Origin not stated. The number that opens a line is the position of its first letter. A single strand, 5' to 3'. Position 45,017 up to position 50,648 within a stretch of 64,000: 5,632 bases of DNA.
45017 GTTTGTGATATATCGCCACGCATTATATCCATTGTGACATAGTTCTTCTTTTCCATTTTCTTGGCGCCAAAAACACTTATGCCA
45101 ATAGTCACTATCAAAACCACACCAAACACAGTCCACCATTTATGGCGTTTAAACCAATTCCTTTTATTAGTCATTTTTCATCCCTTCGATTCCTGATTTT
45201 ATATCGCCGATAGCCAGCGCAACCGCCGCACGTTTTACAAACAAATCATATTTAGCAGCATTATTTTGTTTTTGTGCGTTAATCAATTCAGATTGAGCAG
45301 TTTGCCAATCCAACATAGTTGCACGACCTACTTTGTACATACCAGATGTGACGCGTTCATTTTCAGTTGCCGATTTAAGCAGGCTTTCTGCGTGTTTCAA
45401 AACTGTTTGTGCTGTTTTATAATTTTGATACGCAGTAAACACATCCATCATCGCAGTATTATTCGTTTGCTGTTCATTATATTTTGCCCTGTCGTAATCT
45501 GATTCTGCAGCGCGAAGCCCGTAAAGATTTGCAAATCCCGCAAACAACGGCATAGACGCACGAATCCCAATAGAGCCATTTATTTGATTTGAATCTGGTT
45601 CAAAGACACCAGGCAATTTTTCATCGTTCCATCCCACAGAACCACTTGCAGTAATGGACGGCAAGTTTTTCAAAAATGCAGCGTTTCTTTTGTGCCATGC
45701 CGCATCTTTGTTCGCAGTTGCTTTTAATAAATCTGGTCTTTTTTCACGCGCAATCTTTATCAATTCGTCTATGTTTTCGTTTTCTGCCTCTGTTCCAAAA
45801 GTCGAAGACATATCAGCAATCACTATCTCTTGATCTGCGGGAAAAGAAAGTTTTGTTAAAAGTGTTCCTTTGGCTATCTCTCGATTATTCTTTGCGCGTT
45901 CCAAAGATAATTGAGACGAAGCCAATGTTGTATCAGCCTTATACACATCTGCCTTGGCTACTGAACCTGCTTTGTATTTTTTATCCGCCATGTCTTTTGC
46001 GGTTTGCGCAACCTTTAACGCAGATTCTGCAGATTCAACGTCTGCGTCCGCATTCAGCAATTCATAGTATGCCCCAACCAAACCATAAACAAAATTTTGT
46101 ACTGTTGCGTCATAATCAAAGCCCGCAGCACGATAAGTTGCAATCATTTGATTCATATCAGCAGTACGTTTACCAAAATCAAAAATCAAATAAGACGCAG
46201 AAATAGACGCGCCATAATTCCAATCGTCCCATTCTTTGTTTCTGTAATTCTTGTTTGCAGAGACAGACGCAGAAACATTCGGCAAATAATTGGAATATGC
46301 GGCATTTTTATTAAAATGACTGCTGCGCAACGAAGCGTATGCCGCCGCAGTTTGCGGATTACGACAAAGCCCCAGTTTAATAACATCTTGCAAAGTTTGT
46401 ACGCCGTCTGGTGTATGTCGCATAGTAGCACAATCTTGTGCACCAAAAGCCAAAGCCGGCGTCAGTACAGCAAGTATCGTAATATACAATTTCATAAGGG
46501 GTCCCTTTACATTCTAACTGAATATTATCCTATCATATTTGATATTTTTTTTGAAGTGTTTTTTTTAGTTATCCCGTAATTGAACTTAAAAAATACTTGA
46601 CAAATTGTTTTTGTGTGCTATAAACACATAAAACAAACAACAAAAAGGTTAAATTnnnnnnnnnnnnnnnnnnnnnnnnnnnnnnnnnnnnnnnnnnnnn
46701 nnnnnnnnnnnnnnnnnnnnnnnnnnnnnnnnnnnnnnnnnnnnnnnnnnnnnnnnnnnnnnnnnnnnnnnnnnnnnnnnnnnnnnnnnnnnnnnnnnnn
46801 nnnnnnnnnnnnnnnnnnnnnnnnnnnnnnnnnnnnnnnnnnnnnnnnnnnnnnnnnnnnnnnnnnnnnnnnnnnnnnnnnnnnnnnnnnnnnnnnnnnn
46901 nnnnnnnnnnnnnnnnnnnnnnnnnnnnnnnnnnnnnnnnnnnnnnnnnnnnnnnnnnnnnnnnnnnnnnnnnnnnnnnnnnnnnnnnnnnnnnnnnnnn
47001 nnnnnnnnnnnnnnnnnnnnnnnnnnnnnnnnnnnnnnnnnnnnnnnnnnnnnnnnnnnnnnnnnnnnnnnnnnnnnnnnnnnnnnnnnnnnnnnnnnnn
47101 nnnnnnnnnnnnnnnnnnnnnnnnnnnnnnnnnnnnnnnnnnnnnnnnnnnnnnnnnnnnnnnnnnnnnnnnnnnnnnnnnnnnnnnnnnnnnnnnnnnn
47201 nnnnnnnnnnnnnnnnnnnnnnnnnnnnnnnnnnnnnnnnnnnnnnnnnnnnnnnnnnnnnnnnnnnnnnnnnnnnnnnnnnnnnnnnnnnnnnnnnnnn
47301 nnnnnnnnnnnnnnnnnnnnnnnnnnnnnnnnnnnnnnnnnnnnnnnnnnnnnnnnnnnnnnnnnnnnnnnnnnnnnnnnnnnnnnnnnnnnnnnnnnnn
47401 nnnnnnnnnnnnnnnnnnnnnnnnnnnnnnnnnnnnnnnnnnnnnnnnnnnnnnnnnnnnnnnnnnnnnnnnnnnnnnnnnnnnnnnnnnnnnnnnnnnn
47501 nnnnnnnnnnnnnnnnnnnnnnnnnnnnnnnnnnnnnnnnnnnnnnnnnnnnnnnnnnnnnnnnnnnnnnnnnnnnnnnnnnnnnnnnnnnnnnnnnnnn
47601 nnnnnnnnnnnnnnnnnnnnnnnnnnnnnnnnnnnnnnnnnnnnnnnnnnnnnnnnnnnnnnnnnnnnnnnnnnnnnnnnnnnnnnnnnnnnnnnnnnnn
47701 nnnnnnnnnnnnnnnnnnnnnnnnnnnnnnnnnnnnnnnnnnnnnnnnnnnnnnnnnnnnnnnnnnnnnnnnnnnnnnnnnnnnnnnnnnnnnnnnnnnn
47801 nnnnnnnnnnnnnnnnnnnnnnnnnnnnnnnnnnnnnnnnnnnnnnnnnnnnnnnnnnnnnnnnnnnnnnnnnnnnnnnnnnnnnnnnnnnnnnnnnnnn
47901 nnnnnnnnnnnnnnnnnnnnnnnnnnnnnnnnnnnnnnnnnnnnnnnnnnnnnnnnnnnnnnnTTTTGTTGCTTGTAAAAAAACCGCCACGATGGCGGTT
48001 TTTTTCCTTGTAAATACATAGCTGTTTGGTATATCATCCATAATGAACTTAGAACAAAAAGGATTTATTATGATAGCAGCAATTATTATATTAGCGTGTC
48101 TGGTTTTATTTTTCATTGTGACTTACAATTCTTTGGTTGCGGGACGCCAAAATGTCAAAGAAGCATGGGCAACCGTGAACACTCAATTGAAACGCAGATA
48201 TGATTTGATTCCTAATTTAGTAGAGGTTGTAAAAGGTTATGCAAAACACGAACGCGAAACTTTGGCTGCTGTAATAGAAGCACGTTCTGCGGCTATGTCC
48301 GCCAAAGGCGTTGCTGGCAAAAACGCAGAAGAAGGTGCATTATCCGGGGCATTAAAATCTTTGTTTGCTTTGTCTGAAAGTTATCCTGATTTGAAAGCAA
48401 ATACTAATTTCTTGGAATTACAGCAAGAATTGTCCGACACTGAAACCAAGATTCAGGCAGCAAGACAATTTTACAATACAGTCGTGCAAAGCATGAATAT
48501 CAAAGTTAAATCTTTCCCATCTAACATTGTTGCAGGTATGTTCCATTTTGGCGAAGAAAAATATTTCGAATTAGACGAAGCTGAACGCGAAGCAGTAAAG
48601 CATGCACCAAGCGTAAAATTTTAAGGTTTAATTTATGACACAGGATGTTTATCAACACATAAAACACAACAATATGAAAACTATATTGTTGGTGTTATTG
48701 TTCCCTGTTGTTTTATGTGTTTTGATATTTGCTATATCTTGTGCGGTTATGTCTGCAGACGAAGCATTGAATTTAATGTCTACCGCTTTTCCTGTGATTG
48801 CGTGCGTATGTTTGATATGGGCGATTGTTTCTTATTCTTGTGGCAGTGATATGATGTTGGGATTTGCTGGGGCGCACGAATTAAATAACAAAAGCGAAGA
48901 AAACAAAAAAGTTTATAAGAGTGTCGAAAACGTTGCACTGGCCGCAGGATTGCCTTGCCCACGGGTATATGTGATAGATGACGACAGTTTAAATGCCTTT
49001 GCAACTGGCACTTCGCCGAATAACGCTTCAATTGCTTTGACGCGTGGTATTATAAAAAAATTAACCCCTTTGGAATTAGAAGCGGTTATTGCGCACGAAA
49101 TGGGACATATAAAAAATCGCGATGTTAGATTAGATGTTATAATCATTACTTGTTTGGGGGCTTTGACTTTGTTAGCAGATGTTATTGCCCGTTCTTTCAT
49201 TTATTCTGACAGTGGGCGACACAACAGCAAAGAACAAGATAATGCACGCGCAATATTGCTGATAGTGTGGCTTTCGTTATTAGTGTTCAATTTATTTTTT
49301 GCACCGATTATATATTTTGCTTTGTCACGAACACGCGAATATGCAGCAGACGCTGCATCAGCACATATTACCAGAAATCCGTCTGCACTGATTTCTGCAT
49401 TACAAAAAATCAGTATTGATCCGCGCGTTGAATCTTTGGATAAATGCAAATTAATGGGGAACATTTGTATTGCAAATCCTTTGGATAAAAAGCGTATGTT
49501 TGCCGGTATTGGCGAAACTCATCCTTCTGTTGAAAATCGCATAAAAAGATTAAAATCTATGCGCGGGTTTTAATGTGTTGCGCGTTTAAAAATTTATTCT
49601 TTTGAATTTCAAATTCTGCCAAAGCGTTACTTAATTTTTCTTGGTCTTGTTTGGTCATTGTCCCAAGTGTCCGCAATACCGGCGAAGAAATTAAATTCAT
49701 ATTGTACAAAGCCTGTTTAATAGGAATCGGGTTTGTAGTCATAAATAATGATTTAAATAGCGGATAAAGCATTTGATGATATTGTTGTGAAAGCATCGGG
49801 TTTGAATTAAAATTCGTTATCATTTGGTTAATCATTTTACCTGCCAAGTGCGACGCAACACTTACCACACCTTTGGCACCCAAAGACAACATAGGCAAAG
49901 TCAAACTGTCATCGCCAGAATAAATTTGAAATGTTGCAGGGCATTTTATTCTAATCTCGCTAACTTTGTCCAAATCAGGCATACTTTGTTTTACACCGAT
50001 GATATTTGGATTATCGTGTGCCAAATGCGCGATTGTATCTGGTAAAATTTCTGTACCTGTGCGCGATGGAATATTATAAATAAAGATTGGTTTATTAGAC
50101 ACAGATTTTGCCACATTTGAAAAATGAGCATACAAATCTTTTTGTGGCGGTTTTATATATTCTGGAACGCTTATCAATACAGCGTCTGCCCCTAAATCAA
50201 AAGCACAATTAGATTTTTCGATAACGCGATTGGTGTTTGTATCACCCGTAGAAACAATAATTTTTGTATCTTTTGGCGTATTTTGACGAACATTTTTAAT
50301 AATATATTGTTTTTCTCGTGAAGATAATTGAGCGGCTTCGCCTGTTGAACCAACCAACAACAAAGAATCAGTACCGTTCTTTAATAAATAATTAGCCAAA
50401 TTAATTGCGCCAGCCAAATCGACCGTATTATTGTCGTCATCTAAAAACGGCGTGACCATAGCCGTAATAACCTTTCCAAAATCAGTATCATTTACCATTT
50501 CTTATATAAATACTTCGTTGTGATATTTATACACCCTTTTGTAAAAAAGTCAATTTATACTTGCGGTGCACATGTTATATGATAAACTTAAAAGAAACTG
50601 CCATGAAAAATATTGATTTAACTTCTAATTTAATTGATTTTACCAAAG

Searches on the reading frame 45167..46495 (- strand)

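Call 91: search_protein_families(library=pfam, proteins=[window:45167-46495:-], max_evalue=0.001)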
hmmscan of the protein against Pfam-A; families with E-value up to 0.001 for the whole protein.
window:45167-46495:- (442 aa): 1 family
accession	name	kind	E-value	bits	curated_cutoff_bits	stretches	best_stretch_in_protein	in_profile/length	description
PF02321.23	OEP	-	2.8e-62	210.3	22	2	243-430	2-187/187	Outer membrane efflux protein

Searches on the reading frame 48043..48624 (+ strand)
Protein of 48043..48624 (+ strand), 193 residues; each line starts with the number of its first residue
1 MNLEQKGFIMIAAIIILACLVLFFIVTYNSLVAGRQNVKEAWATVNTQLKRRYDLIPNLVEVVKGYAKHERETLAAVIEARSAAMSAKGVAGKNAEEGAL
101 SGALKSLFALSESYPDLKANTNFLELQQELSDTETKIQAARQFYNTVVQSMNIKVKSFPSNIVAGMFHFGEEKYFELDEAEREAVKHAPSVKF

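Call 90: search_protein_families(library=pfam, proteins=[window:48043-48624:+], max_evalue=0.001)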
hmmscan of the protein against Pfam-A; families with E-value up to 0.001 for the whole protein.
window:48043-48624:+ (193 aa): 1 family
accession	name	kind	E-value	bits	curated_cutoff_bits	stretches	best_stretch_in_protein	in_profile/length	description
PF04011.17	LemA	-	2.9e-59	199.6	26.2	1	41-186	1-146/149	LemA family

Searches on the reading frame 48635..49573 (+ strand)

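Call 90: search_protein_families(library=pfam, proteins=[window:48635-49573:+], max_evalue=0.001)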
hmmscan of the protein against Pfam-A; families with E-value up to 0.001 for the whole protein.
window:48635-49573:+ (312 aa): 1 family
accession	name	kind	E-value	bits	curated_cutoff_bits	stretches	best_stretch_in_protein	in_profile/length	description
PF01435.24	Peptidase_M48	-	2.4e-35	122.5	20.3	1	88-309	2-185/186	Peptidase family M48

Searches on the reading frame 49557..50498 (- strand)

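Call 90: search_protein_families(library=pfam, proteins=[window:49557-50498:-], max_evalue=0.001)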
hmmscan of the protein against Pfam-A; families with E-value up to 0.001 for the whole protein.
window:49557-50498:- (313 aa): 1 family
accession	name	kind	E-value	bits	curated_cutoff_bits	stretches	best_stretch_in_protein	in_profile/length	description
PF00701.28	DHDPS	-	6.4e-73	245.4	22.1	1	7-294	2-287/289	Dihydrodipicolinate synthetase family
